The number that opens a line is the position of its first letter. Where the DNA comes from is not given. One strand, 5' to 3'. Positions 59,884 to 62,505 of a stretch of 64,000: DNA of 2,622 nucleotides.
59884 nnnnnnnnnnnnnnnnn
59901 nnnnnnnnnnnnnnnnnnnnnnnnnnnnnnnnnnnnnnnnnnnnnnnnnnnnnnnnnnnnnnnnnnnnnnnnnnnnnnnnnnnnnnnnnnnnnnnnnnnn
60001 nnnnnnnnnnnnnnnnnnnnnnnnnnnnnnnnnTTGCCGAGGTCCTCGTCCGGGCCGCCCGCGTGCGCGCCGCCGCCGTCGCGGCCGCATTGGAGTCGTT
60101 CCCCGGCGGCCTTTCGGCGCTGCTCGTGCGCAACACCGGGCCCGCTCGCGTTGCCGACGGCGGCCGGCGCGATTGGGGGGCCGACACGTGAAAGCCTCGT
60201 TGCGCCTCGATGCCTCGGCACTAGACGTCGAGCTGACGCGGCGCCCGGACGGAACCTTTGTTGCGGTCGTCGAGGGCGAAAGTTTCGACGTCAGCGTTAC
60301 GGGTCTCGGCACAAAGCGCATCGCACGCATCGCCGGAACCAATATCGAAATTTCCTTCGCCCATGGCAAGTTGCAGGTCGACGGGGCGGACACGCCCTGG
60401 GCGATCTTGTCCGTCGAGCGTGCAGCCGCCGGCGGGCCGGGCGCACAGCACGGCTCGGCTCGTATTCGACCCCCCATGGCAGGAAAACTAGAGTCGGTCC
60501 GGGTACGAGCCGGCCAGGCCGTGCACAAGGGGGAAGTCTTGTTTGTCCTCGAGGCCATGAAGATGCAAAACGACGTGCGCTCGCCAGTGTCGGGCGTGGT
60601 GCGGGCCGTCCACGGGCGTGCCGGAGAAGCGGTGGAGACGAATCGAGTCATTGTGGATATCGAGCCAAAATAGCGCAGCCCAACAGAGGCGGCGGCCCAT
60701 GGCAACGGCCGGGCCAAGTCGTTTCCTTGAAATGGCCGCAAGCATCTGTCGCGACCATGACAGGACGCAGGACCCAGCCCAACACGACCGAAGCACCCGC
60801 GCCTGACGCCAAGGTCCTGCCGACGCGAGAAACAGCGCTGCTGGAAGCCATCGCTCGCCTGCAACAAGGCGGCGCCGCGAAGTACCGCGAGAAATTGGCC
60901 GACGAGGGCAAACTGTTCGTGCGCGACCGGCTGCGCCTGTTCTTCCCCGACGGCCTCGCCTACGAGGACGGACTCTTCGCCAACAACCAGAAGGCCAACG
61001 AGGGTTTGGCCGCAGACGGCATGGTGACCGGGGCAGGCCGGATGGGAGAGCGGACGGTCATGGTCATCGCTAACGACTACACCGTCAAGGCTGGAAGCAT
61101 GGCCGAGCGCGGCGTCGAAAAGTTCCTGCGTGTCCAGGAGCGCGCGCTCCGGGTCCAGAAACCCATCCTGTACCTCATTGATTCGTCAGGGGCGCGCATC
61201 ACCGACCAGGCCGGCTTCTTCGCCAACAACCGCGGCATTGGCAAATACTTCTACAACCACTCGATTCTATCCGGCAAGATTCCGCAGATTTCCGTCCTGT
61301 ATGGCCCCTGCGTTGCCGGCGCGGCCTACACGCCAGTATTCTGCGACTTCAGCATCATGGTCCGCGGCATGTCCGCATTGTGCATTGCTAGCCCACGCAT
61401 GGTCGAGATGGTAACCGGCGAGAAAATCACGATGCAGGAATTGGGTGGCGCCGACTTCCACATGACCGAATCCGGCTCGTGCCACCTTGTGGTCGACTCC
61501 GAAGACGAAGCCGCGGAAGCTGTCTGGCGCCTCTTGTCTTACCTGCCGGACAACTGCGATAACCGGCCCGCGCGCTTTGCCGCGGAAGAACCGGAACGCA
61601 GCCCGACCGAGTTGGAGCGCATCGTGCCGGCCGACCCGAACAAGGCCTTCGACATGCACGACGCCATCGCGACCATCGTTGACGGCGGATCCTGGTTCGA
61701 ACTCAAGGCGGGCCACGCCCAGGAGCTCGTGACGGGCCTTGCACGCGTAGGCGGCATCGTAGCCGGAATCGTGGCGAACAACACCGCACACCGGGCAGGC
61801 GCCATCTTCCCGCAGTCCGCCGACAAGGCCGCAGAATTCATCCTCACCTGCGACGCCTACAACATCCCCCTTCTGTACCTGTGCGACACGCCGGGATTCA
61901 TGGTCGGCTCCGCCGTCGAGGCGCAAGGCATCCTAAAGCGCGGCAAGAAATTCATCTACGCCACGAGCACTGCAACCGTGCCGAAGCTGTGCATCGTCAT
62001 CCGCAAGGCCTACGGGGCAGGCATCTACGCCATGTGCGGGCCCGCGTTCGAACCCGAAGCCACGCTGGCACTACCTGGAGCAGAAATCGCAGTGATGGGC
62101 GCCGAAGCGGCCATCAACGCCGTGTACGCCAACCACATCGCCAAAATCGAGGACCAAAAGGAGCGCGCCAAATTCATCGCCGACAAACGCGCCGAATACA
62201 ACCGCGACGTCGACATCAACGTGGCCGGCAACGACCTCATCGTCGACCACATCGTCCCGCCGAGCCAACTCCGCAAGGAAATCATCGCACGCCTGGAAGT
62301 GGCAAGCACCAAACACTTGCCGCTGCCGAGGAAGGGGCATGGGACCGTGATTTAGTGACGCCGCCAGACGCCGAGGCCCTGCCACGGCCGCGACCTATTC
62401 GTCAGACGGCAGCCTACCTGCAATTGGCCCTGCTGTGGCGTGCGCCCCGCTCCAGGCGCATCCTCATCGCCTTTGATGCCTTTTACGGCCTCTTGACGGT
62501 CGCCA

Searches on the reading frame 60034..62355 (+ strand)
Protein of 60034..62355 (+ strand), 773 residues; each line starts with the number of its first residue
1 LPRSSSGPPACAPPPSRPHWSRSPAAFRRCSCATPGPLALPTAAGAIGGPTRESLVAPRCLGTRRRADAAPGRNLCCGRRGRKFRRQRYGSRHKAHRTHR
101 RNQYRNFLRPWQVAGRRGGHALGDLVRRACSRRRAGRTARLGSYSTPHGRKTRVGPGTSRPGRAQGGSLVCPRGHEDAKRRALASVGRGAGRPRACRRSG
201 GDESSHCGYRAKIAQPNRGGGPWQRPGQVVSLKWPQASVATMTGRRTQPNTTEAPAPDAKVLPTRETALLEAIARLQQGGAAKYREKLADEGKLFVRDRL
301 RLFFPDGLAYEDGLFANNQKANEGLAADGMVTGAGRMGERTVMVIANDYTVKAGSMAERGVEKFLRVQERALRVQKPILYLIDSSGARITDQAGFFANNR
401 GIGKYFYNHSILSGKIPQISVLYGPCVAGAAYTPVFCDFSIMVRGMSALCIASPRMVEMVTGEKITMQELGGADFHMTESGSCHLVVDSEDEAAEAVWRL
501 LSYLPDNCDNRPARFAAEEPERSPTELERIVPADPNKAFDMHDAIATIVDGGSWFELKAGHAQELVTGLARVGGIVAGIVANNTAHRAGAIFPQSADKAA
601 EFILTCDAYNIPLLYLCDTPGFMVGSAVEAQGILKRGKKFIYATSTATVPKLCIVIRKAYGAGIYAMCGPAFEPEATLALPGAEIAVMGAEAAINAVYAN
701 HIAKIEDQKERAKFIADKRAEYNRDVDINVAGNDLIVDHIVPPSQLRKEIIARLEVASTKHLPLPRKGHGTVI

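Call 8: search_protein_families(library=pfam, proteins=[window:60034-62355:+], max_evalue=0.001)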
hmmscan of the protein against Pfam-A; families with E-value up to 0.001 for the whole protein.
window:60034-62355:+ (773 aa): 3 families
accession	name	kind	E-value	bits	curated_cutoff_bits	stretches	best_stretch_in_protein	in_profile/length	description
PF01039.27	Carboxyl_trans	-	5.5e-141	471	22.3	1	290-770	4-491/493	Carboxyl transferase domain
PF03255.19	ACCA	-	1.8e-09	37.6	23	2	581-662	118-199/310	Acetyl co-enzyme A carboxylase carboxyltransferase-like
PF06833.16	MdcE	-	0.00075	19.7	32.7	0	611-707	28-123/196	Malonate decarboxylase gamma subunit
